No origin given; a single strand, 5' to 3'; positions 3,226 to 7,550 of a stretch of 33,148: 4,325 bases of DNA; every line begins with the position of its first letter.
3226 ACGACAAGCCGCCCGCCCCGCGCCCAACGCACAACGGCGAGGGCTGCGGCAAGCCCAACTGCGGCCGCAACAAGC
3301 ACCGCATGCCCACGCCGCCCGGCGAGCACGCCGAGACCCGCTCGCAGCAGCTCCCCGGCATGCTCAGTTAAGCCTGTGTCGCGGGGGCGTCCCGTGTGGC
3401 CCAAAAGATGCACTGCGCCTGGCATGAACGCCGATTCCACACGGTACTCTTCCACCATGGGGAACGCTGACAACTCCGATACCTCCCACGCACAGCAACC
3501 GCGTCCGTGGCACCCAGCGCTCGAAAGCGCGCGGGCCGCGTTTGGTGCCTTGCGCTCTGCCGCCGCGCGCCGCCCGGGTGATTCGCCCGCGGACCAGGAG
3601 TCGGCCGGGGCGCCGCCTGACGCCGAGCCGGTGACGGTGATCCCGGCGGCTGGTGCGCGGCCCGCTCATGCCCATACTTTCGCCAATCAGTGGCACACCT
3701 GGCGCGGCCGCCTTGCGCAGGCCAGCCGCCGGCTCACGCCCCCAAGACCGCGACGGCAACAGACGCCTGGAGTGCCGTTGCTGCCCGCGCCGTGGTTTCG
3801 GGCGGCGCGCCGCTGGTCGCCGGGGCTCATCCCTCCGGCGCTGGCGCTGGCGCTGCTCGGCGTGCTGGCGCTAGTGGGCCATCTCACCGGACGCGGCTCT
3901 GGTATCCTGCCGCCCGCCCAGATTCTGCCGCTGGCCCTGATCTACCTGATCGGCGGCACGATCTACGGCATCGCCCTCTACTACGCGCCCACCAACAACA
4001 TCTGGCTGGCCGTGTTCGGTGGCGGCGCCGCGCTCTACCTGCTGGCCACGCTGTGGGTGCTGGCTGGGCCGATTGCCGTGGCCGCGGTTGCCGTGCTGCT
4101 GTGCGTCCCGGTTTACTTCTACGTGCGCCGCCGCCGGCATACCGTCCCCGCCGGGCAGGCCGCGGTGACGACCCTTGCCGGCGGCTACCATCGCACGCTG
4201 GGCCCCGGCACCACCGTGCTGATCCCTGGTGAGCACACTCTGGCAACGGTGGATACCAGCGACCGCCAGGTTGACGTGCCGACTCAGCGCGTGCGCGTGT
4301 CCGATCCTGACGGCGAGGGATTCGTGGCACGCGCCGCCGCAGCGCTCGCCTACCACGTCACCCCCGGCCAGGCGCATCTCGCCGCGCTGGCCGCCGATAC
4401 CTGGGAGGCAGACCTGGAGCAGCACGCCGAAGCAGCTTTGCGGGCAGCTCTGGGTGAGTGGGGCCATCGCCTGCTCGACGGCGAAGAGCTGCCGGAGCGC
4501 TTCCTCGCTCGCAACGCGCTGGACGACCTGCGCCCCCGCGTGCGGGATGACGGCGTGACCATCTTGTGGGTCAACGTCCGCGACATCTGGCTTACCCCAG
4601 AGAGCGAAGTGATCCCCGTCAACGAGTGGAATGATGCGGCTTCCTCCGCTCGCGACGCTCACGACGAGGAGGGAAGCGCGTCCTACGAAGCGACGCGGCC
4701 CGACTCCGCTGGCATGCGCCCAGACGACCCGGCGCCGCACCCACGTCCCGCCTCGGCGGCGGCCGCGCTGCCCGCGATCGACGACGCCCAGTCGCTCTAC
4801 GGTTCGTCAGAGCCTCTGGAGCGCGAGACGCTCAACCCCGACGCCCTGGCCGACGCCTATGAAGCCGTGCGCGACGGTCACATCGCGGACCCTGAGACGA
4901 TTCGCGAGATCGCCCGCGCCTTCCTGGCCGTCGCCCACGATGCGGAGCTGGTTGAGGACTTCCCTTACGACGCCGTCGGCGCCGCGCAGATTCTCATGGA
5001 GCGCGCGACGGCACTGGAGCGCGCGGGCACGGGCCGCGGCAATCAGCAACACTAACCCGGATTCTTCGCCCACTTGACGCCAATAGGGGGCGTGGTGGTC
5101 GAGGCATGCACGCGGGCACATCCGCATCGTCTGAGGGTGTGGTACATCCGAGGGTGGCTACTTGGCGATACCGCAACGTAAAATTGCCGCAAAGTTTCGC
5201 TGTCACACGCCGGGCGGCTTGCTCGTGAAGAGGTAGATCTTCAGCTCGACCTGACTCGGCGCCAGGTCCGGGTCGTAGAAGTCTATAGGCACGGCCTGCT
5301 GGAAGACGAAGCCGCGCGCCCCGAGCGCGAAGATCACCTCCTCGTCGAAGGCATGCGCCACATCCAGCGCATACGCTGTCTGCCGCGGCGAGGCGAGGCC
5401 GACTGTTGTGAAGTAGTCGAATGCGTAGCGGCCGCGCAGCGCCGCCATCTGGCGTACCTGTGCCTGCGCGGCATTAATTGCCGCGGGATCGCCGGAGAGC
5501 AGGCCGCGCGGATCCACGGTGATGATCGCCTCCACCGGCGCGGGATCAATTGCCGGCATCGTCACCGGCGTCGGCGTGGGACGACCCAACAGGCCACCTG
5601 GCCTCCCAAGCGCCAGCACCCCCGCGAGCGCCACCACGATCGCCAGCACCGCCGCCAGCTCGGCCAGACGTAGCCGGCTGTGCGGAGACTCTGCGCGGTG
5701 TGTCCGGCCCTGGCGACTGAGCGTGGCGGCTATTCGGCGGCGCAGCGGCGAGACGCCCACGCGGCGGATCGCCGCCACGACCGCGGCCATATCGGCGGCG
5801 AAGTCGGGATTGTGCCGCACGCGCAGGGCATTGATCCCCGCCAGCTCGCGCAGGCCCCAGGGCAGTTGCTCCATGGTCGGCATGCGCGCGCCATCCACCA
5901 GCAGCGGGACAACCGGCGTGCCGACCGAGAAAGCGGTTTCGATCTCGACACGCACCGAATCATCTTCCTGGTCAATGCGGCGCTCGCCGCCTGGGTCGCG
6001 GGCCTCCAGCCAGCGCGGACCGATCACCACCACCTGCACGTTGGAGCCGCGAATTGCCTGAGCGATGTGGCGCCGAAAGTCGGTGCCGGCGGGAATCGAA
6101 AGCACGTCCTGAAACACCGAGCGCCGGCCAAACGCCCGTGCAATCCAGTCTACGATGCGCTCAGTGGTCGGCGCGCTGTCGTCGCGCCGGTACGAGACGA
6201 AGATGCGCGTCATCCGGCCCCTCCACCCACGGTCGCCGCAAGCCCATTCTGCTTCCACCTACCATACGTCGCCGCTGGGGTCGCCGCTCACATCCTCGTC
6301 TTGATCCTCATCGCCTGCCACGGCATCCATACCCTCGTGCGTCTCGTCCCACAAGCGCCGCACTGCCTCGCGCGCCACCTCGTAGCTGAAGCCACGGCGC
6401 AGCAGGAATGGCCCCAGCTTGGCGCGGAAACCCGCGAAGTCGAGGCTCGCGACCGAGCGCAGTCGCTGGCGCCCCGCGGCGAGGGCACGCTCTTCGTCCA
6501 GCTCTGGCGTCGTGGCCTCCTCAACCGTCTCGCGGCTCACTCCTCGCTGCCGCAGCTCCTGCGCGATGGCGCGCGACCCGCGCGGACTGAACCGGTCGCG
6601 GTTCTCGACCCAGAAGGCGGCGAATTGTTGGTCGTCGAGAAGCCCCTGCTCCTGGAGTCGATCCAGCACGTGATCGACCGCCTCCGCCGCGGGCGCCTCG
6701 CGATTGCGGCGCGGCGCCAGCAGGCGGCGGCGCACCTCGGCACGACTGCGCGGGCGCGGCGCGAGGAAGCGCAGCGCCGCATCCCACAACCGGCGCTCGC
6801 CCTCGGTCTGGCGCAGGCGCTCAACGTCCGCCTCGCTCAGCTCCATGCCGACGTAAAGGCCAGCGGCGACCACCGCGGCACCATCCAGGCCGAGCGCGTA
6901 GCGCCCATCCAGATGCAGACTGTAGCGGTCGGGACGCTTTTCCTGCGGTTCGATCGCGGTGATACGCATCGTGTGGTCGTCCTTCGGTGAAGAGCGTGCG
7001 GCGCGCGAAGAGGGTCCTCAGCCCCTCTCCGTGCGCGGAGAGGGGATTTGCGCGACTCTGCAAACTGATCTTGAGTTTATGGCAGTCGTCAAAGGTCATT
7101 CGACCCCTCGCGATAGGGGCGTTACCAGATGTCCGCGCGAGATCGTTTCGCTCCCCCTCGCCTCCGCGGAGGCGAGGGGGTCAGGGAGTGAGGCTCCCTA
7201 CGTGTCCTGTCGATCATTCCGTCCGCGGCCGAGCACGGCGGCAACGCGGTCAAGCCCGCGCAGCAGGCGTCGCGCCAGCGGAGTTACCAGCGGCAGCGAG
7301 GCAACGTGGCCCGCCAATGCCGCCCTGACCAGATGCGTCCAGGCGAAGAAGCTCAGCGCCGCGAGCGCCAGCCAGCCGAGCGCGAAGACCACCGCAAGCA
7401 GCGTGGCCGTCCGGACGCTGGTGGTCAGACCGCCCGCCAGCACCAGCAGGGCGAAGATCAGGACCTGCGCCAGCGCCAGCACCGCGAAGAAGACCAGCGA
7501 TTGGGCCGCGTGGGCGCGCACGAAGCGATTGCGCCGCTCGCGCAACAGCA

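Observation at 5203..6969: recX followed by a TIR–TM–extracytoplasmic-domain protein in an apparent operon, with no recA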

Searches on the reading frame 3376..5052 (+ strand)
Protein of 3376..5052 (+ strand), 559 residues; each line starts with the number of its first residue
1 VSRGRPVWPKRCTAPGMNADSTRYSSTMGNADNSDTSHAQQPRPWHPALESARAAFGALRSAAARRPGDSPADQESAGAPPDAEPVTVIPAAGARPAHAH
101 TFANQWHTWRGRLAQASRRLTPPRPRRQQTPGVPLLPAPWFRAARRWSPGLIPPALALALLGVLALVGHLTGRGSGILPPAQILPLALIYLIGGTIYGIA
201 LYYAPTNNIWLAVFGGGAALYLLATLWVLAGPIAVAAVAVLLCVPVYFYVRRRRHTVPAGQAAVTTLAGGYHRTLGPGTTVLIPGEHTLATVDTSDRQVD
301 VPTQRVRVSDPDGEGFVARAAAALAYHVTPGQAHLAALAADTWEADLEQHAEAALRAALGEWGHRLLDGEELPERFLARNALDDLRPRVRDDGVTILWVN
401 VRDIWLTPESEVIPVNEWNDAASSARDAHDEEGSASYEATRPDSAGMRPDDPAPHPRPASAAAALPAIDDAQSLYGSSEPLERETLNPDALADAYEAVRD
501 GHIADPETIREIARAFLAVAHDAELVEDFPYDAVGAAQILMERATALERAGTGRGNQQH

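Call 4: search_protein_families(library=pfam, proteins=[window:3376-5052:+], max_evalue=0.01)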
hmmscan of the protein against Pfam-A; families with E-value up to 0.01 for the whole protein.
window:3376-5052:+ (559 aa): 1 family
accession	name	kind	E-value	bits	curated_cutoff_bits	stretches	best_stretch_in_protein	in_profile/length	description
PF01145.31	Band_7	-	8.2e-12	46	23.6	1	256-409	2-150/176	SPFH domain / Band 7 family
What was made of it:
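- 3376..5055 (+): Convergent SPFH/Band_7 membrane protein, the ancestral 3' neighbour of recX. Pfam Band_7 (call 4).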

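Call 7: search_protein_families(library=padloc, proteins=[window:3376-5052:+], max_evalue=0.01)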
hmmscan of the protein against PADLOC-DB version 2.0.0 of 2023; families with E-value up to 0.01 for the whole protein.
window:3376-5052:+ (559 aa): 0 families

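Call 67: search_protein_families(library=ncbifam, proteins=[window:3376-5052:+], max_evalue=0.001)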
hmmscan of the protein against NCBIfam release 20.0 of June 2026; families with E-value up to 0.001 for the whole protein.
window:3376-5052:+ (559 aa): 0 families

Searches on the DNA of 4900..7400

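Call 76: search_rna_families(source=window, start=4900, end=7400, threshold=evalue, max_evalue=1)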
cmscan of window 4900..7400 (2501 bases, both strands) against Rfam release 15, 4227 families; matches with E-value up to 1: 0.
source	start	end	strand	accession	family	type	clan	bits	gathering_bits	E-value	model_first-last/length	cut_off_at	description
